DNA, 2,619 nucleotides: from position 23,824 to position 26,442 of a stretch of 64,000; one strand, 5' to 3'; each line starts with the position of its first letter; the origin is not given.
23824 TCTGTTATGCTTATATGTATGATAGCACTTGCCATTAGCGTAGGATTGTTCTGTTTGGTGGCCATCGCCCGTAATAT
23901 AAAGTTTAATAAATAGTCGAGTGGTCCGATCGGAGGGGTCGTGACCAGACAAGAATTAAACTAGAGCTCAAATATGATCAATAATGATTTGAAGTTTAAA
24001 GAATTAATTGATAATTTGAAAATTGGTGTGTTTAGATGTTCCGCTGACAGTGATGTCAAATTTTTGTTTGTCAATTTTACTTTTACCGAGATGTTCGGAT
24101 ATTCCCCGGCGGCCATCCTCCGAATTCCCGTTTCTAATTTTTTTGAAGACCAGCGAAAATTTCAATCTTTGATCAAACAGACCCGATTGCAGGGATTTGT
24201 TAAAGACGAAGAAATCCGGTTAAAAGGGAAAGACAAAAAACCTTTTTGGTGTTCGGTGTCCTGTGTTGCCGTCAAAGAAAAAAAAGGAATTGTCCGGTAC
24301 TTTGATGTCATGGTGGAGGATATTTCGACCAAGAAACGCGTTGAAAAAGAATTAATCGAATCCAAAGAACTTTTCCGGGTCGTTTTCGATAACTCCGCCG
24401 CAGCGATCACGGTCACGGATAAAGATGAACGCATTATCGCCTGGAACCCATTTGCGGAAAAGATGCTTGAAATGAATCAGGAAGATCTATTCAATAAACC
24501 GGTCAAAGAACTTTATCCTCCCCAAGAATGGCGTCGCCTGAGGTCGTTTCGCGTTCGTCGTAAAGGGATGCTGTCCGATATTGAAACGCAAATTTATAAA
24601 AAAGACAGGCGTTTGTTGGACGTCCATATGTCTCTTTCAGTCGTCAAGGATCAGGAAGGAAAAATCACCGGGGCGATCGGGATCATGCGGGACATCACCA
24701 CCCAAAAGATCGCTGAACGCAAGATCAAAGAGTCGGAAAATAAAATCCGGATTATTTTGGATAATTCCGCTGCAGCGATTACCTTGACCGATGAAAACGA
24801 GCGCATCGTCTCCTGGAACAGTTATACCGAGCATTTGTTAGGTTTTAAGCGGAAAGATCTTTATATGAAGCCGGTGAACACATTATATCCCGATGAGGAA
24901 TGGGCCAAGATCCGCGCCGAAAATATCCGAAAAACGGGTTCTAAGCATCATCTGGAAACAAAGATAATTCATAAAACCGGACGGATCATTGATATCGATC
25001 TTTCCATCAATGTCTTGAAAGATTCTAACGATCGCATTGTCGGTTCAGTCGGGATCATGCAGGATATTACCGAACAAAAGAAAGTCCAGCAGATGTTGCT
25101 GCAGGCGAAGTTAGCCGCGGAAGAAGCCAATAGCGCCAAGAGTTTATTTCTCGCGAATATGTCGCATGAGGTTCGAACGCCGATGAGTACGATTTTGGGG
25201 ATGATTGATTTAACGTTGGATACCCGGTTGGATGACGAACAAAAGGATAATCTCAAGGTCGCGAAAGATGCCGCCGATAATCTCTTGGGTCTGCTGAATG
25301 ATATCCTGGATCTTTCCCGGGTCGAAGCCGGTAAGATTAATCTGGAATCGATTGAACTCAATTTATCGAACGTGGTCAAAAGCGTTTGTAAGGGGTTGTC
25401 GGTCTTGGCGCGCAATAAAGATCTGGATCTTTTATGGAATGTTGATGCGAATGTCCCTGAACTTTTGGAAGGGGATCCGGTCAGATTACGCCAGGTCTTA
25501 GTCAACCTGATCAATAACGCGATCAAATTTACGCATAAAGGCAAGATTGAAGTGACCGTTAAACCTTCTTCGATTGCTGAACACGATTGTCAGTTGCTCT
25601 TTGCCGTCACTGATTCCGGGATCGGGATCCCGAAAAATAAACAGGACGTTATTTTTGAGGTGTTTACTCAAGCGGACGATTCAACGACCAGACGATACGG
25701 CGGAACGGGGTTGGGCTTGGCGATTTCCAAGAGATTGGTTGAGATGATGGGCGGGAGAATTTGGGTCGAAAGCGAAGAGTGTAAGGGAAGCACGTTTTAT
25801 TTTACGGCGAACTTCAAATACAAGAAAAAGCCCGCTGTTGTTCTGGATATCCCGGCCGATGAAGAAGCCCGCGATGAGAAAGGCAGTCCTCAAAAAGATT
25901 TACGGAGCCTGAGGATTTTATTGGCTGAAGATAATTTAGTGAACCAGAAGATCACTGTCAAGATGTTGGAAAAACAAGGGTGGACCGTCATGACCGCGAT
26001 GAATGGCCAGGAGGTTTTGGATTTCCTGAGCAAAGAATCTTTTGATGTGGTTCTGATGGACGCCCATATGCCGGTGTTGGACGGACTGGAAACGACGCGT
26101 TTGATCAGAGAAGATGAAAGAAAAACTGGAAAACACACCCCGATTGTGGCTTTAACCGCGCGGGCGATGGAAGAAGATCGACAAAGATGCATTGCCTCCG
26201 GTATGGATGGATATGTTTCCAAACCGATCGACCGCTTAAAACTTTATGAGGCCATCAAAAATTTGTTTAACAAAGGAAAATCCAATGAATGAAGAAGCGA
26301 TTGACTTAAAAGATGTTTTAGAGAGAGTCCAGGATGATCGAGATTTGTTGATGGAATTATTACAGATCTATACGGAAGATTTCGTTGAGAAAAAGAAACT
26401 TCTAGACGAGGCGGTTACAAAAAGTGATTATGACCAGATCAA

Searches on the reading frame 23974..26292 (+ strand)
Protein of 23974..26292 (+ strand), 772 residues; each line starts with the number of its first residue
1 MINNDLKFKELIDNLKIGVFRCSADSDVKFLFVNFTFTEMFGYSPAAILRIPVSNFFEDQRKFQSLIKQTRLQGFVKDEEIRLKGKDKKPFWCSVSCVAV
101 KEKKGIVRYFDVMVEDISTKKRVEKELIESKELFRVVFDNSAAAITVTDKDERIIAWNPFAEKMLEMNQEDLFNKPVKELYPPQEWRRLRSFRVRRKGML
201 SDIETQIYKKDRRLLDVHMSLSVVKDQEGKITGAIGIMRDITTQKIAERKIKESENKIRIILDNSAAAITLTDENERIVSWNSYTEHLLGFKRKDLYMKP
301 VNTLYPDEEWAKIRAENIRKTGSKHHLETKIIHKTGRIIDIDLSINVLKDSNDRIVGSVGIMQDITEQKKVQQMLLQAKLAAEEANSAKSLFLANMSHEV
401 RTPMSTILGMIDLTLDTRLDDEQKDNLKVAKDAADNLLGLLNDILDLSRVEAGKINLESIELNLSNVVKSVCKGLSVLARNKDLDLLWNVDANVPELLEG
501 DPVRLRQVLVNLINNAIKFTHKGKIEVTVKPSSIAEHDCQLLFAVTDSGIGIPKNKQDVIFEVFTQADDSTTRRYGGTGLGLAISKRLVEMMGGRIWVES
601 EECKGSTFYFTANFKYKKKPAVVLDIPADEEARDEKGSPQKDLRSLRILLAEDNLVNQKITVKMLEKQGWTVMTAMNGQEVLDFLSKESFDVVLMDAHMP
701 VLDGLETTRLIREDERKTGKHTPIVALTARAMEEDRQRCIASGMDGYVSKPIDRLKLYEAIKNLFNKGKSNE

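Call 28: search_protein_families(library=pfam, proteins=[window:23974-26292:+], max_evalue=0.00001)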
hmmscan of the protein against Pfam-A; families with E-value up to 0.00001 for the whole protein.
window:23974-26292:+ (772 aa): 10 families
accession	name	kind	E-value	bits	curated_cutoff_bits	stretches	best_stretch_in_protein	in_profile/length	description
PF13426.13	PAS_9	-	1e-45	154.6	27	3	144-242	3-102/103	PAS domain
PF00989.32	PAS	-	3e-38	130.7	22.6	3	133-241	2-113/113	PAS fold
PF02518.31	HATPase_c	-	3.6e-32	111.5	26.4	1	500-612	1-107/111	Histidine kinase-, DNA gyrase B-, and HSP90-like ATPase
PF00072.30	Response_reg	-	1.1e-26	93.6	30.2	1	648-762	1-111/111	Response regulator receiver domain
PF08448.16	PAS_4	-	1.6e-23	83.5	23.1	1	138-245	1-109/110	PAS fold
PF13188.13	PAS_8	-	7.4e-20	70.6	21.8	1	132-172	1-43/65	PAS domain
PF00512.31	HisKA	-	1.8e-19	70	26.9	1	388-453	1-66/66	His Kinase A (phospho-acceptor) domain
PF08447.18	PAS_3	-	3.3e-17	62.9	25.6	0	278-362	1-89/89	PAS fold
PF12860.13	PAS_7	-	5.8e-07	30.1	27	0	139-172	2-35/115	PAS fold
PF13596.12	PAS_10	-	4.5e-06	27.7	22.1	0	138-242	5-106/106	PAS domain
